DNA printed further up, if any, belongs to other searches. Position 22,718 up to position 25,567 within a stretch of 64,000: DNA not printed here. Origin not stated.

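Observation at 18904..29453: Ten-kb Tat-exported molybdoenzyme cluster in ttrBCA gene order wrapped in four c-type cytochromes: candidate uncharacterised respiratory module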

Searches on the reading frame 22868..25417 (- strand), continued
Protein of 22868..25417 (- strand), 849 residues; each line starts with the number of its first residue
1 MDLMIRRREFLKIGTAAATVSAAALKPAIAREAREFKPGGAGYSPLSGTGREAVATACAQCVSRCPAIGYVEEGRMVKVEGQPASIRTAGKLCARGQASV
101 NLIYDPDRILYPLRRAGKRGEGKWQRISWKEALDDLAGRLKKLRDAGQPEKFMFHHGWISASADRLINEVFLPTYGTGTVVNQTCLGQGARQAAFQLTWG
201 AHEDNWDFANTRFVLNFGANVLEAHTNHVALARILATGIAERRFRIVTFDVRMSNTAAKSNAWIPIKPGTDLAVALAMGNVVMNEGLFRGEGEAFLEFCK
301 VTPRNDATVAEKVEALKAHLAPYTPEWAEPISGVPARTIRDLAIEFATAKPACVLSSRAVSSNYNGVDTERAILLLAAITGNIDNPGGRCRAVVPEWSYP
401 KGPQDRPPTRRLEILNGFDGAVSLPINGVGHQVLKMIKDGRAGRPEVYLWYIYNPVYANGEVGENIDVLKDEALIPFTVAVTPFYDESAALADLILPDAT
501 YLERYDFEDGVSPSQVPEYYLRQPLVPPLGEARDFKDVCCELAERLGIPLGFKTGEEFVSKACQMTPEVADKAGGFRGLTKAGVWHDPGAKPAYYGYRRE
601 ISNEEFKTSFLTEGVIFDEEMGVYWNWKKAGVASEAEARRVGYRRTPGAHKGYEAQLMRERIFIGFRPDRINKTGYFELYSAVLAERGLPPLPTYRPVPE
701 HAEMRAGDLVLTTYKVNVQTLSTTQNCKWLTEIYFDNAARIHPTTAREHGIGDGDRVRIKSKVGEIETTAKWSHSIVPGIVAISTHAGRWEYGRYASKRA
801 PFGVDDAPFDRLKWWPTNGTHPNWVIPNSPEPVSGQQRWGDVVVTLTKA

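Call 24: search_dna_similar(query=window:22868-25417:-, collection=plasmids, mode=protein, max_rows=40, rows=best)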
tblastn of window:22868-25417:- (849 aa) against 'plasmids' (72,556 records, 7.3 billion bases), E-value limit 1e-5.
Records with a match: 1342; places in all: 1682; records where one place covers at least 80% of the query: 72.
Best place of each record, by identity: <60% 1342.
By first word of the organism name: Escherichia 192; Ralstonia 135; Sinorhizobium 132; Rhizobium 91; Pantoea 73; Pseudosulfitobacter 48; Azospirillum 42; Agrobacterium 39; Klebsiella 33; Paracoccus 28; and 153 more.
By predicted mobility (MOB-suite, as given by PLSDB): non-mobilizable 782; mobilizable 311; conjugative 249.
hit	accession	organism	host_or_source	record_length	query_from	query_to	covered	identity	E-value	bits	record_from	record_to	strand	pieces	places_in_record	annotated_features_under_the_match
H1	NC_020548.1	Azoarcus sp. KH32C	-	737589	32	849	96%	36.7%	3e-140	467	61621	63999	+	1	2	molybdopterin-dependent oxidoreductase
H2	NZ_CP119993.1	Halomarina sp. PSR21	cell culture,saline soil from Tarim ...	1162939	54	844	93%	28.5%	5e-73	269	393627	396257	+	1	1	record has no annotation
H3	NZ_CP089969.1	Cereibacter azotoformans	Owen's River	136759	58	849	93%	26.4%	5e-59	227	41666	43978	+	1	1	molybdopterin-dependent oxidoreductase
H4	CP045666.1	Enterobacteriaceae bacterium Kacie_13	Bacteria culture,Stream water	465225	5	790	93%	26.6%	8e-51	202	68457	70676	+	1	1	molybdopterin-dependent oxidoreductase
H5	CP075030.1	Salmonella enterica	-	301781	36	780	88%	28.0%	5e-52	232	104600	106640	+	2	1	none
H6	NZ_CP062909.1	Escherichia coli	Sus scrofa domesticus,feces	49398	36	783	88%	27.7%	4e-56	218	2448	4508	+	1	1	phsA: thiosulfate reductase PhsA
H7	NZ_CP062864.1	Escherichia coli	Sus scrofa domesticus,feces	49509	36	783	88%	27.7%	4e-56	218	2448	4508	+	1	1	phsA: thiosulfate reductase PhsA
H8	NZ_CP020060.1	Escherichia coli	-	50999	36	783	88%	27.7%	4e-56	218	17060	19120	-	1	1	phsA: thiosulfate reductase PhsA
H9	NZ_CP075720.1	Escherichia coli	Sus scrofa,water sample,wastewater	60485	36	783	88%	27.7%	4e-56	218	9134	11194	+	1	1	phsA: thiosulfate reductase PhsA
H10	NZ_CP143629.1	Escherichia coli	swine,Fece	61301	36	783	88%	27.7%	4e-56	218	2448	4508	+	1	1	phsA: thiosulfate reductase PhsA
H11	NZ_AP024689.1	Escherichia coli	Homo sapiens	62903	36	783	88%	27.7%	4e-56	218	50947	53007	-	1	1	phsA: thiosulfate reductase PhsA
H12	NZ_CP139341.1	Escherichia coli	pork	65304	36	783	88%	27.7%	4e-56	218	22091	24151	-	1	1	phsA: thiosulfate reductase PhsA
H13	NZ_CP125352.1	Escherichia fergusonii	chicken meat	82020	36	783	88%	27.7%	4e-56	218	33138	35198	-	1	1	phsA: thiosulfate reductase PhsA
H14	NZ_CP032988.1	Escherichia coli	egret,cell culture,Bird (Egret) feces ...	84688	36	783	88%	27.7%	4e-56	218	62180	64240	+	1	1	phsA: thiosulfate reductase PhsA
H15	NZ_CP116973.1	Escherichia coli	Sus scrofa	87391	36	783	88%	27.7%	4e-56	218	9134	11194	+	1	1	phsA: thiosulfate reductase PhsA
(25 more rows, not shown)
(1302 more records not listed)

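Call 25: get_annotated_region(hit=H1, flank=8000)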
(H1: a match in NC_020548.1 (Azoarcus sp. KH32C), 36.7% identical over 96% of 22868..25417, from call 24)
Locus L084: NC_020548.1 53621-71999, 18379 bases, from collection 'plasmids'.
description: Azoarcus sp. KH32C plasmid pAZKH, complete sequence
organism: Azoarcus sp. KH32C (NCBI taxid 748247)
taxonomy: Bacteria; Pseudomonadota; Betaproteobacteria; Rhodocyclales; Zoogloeaceae; Azoarcus; Azoarcus sp. KH32C
host: -; source: -; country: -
typing (MOB-suite, as given by PLSDB): mobilizable; replicon rep_cluster_432; relaxase MOBP
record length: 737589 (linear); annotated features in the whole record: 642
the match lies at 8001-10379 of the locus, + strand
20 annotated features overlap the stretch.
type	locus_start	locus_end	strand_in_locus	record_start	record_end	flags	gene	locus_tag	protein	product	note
CDS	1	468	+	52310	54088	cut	arsA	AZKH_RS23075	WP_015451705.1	arsenical pump-driving ATPase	GO:0071722 - detoxification of arsenic-containing substance [Evidence IEA]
CDS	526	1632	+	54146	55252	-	arsB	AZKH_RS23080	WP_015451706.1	ACR3 family arsenite efflux transporter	-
CDS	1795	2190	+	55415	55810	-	-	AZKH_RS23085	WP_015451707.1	hypothetical protein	-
CDS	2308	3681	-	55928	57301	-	-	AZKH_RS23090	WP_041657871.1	sigma-54 dependent transcriptional regulator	GO:0006355 - regulation of DNA-templated transcription [Evidence IEA]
CDS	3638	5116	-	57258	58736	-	-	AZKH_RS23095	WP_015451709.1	sensor histidine kinase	-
CDS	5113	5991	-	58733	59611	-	-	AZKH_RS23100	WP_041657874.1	PhnD/SsuA/transferrin family substrate-binding protein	-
CDS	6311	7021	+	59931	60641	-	-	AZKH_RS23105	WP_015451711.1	4Fe-4S dicluster domain-containing protein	-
CDS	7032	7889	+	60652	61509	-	nrfD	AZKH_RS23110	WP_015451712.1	NrfD/PsrC family molybdoenzyme membrane anchor subunit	-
CDS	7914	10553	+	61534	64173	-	-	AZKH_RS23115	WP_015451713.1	molybdopterin-dependent oxidoreductase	-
CDS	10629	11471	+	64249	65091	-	-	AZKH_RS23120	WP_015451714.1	molecular chaperone TorD family protein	-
CDS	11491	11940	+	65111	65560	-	-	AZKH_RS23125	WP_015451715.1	hypothetical protein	-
CDS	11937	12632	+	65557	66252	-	-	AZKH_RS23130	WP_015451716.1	hypothetical protein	-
CDS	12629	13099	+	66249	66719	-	-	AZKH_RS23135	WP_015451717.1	hypothetical protein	-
CDS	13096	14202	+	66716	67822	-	-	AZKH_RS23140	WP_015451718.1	4Fe-4S dicluster domain-containing protein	-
CDS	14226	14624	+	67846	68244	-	-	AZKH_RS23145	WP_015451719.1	hypothetical protein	-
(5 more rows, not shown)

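Call 26: get_annotated_region(hit=H6, flank=2500)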
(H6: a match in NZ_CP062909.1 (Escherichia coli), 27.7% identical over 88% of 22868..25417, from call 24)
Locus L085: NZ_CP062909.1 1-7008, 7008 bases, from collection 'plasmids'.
description: Escherichia coli strain Res13-Lact-EB12-05 plasmid unnamednovel_1, complete sequence
organism: Escherichia coli (NCBI taxid 562)
taxonomy: Bacteria; Pseudomonadota; Gammaproteobacteria; Enterobacterales; Enterobacteriaceae; Escherichia; Escherichia coli
host: -; source: Sus scrofa domesticus,feces; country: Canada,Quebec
typing (MOB-suite, as given by PLSDB): mobilizable; replicon IncFIB
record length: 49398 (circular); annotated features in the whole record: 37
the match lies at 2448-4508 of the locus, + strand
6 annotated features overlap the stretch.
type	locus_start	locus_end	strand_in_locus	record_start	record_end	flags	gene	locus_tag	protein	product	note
CDS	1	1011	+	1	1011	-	-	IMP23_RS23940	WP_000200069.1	RepB family plasmid replication initiator protein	GO:0006270 - DNA replication initiation [Evidence IEA]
CDS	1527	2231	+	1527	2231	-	-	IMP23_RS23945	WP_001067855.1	IS6-like element IS26 family transposase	-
CDS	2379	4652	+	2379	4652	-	phsA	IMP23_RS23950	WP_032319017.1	thiosulfate reductase PhsA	-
CDS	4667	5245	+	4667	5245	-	phsB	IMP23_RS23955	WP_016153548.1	thiosulfate reductase electron transport protein PhsB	-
CDS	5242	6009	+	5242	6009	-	-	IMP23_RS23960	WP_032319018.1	thiosulfate reductase cytochrome B subunit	-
CDS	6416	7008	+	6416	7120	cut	-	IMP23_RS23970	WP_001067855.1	IS6-like element IS26 family transposase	-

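Call 27: search_protein_families(library=ncbifam, proteins=[P0118, L037:9995-12535:+, L084:7914-10553:+, L043:14702-17227:+], max_evalue=1e-20)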
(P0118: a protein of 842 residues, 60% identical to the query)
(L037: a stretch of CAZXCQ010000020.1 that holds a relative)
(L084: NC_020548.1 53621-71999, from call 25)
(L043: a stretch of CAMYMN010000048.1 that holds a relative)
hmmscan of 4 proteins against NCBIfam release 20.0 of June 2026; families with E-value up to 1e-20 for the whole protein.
P0118 (842 aa): 18 families
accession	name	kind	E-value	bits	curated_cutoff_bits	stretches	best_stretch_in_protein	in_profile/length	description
NF012032.0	PRK15488.1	equivalog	4e-109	365.7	694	1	2-545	3-529/759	thiosulfate reductase PhsA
TIGR02166.1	dmsA_ynfE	subfamily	3e-96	323.2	777.7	1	3-583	2-601/794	DMSO/selenate family reductase complex A subunit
NF041714.1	arsenate_red_ArrA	equivalog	7e-71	239.5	1600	1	2-791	3-810/848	arsenate respiratory reductase molybdopterin-containing subunit ArrA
NF041884.1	selenate_YnfF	exception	1.2e-63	215.3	1650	1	3-583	2-603/798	selenate/tellurate reductase subunit YnfF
TIGR01591.1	Fdh-alpha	equivalog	1.5e-62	211.7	666.25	1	53-562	1-497/672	formate dehydrogenase subunit alpha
NF041885.1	selenate_YnfE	exception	3.3e-62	210.4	1675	1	3-546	4-567/805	selenate/tellurate reductase subunit YnfE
NF011566.1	PRK14990.1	exception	1e-61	209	1600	1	21-594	26-632/814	dimethylsulfoxide reductase subunit A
TIGR03479.1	DMSO_red_II_alp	subfamily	1.7e-58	198.5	984.75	1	88-286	103-299/913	molybdopterin-dependent oxidoreductase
NF041783.2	mnquin_red_QrcB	equivalog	1.5e-53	182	440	1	47-562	49-522/695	menaquinone reductase molybdopterin-binding-like subunit QrcB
NF011567.1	PRK14991.1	equivalog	2.4e-41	141.5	1750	0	81-145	132-195/1022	tetrathionate reductase subunit TtrA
TIGR00509.1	bisC_fam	subfamily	3.9e-37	127.9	1017.55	1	104-545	43-512/772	molybdopterin guanine dinucleotide-containing S/N-oxide reductase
NF047855.1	AssmNtatRedNasC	equivalog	1.1e-31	109.9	1100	1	49-544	19-505/708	assimilatory nitrate reductase catalytic subunit NasC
NF042978.1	EthbenzDh_ebdA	equivalog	1.9e-30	105.4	2000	0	88-285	125-320/977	ethylbenzene dehydrogenase subunit alpha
TIGR01553.1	formate-DH-alph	equivalog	3.2e-30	104.7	814.2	1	3-286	3-296/1009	formate dehydrogenase-N subunit alpha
NF011682.0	PRK15102.1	equivalog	1.4e-24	86.3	909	0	230-417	247-421/829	trimethylamine-N-oxide reductase TorA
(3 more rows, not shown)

L037:9995-12535:+ (847 aa): 15 families
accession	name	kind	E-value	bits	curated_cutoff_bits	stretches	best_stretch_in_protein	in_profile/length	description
NF012032.0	PRK15488.1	equivalog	1.3e-96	324.4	694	1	9-551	3-529/759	thiosulfate reductase PhsA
TIGR02166.1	dmsA_ynfE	subfamily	4e-82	276.5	777.7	1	9-605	1-617/794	DMSO/selenate family reductase complex A subunit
TIGR01591.1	Fdh-alpha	equivalog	6.3e-54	183.2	666.25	1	64-391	3-316/672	formate dehydrogenase subunit alpha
NF041714.1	arsenate_red_ArrA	equivalog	6.7e-54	183.3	1600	1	8-797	2-810/848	arsenate respiratory reductase molybdopterin-containing subunit ArrA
NF041783.2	mnquin_red_QrcB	equivalog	3.4e-53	180.9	440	1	58-567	51-521/695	menaquinone reductase molybdopterin-binding-like subunit QrcB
NF041884.1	selenate_YnfF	exception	7.8e-52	176.2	1650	1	46-605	32-619/798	selenate/tellurate reductase subunit YnfF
NF011566.1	PRK14990.1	exception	7.4e-51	173.1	1600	1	9-605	14-637/814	dimethylsulfoxide reductase subunit A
TIGR03479.1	DMSO_red_II_alp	subfamily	9.8e-50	169.5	984.75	1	62-299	61-303/913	molybdopterin-dependent oxidoreductase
NF041885.1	selenate_YnfE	exception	1.6e-48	165.1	1675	1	55-605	44-626/805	selenate/tellurate reductase subunit YnfE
TIGR00509.1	bisC_fam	subfamily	4.6e-32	111.1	1017.55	1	123-555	64-516/772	molybdopterin guanine dinucleotide-containing S/N-oxide reductase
NF011567.1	PRK14991.1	equivalog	4.7e-31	107.4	1750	0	90-144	132-186/1022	tetrathionate reductase subunit TtrA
TIGR01553.1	formate-DH-alph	equivalog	7.5e-26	90.2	814.2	0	9-299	2-300/1009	formate dehydrogenase-N subunit alpha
NF047855.1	AssmNtatRedNasC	equivalog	1.1e-23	83.4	1100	0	58-390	19-340/708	assimilatory nitrate reductase catalytic subunit NasC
NF041513.1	formate_DH_Act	exception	1.8e-23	82.3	1400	0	49-300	32-292/1067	formate dehydrogenase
NF042978.1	EthbenzDh_ebdA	equivalog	5.8e-23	80.6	2000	0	98-299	126-325/977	ethylbenzene dehydrogenase subunit alpha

L084:7914-10553:+ (879 aa): 16 families
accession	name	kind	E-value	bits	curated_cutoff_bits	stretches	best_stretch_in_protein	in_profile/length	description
NF012032.0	PRK15488.1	equivalog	8e-102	341.6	694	1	5-372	2-362/759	thiosulfate reductase PhsA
TIGR02166.1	dmsA_ynfE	subfamily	1.4e-77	261.5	777.7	1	6-551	1-579/794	DMSO/selenate family reductase complex A subunit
TIGR01591.1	Fdh-alpha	equivalog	2.4e-59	201.1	666.25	1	56-374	3-320/672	formate dehydrogenase subunit alpha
NF041884.1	selenate_YnfF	exception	1.4e-53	181.9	1650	1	6-379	1-405/798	selenate/tellurate reductase subunit YnfF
NF041885.1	selenate_YnfE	exception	1.7e-52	178.3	1675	1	6-586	3-621/805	selenate/tellurate reductase subunit YnfE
NF041714.1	arsenate_red_ArrA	equivalog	1e-51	176.1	1600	1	6-371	3-399/848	arsenate respiratory reductase molybdopterin-containing subunit ArrA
NF011566.1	PRK14990.1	exception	4.6e-51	173.8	1600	1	52-479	71-531/814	dimethylsulfoxide reductase subunit A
TIGR03479.1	DMSO_red_II_alp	subfamily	4.5e-49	167.3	984.75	1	81-292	95-308/913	molybdopterin-dependent oxidoreductase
NF041783.2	mnquin_red_QrcB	equivalog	3.7e-45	154.3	440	1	47-485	48-462/695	menaquinone reductase molybdopterin-binding-like subunit QrcB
NF011567.1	PRK14991.1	equivalog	1e-40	139.4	1750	0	392-485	590-683/1022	tetrathionate reductase subunit TtrA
NF047855.1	AssmNtatRedNasC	equivalog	4.3e-37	127.8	1100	1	48-371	17-343/708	assimilatory nitrate reductase catalytic subunit NasC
TIGR01553.1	formate-DH-alph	equivalog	1.3e-36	125.8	814.2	1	6-293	2-306/1009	formate dehydrogenase-N subunit alpha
NF010055.0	PRK13532.1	equivalog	4.7e-27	94.6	904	0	5-293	2-293/830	nitrate reductase catalytic subunit NapA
TIGR00509.1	bisC_fam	subfamily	3.5e-26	91.7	1017.55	0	116-370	65-342/772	molybdopterin guanine dinucleotide-containing S/N-oxide reductase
TIGR01706.1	NAPA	equivalog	2e-24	86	930.55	0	5-293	1-293/830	periplasmic nitrate reductase subunit alpha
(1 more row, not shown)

L043:14702-17227:+ (842 aa): 18 families
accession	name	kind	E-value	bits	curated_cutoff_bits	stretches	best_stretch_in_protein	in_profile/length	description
NF012032.0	PRK15488.1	equivalog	2e-96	323.7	694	1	5-371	2-340/759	thiosulfate reductase PhsA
TIGR02166.1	dmsA_ynfE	subfamily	5e-89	299.4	777.7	1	6-594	1-608/794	DMSO/selenate family reductase complex A subunit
NF041884.1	selenate_YnfF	exception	1.3e-66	225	1650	1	6-590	1-606/798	selenate/tellurate reductase subunit YnfF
NF041885.1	selenate_YnfE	exception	8e-64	215.8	1675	1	6-551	3-569/805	selenate/tellurate reductase subunit YnfE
NF011566.1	PRK14990.1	exception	7.5e-62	209.4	1600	1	42-597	46-631/814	dimethylsulfoxide reductase subunit A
NF041714.1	arsenate_red_ArrA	equivalog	2.2e-59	201.4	1600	1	7-390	4-399/848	arsenate respiratory reductase molybdopterin-containing subunit ArrA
TIGR01591.1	Fdh-alpha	equivalog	2.5e-59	201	666.25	1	60-391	3-318/672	formate dehydrogenase subunit alpha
TIGR03479.1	DMSO_red_II_alp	subfamily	6.4e-54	183.3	984.75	1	58-291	61-300/913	molybdopterin-dependent oxidoreductase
NF041783.2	mnquin_red_QrcB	equivalog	4.6e-49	167.2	440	1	52-560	49-516/695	menaquinone reductase molybdopterin-binding-like subunit QrcB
TIGR00509.1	bisC_fam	subfamily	5.1e-35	120.9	1017.55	1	103-549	37-513/772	molybdopterin guanine dinucleotide-containing S/N-oxide reductase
NF047855.1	AssmNtatRedNasC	equivalog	4.6e-33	114.4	1100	1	52-394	17-346/708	assimilatory nitrate reductase catalytic subunit NasC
NF011567.1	PRK14991.1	equivalog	4.1e-28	97.6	1750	0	90-136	136-182/1022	tetrathionate reductase subunit TtrA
TIGR01553.1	formate-DH-alph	equivalog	2.9e-27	94.9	814.2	1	6-291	2-297/1009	formate dehydrogenase-N subunit alpha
NF041513.1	formate_DH_Act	exception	8.4e-25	86.7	1400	1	45-304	32-299/1067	formate dehydrogenase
NF011682.0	PRK15102.1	equivalog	9.6e-25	86.8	909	0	235-421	248-422/829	trimethylamine-N-oxide reductase TorA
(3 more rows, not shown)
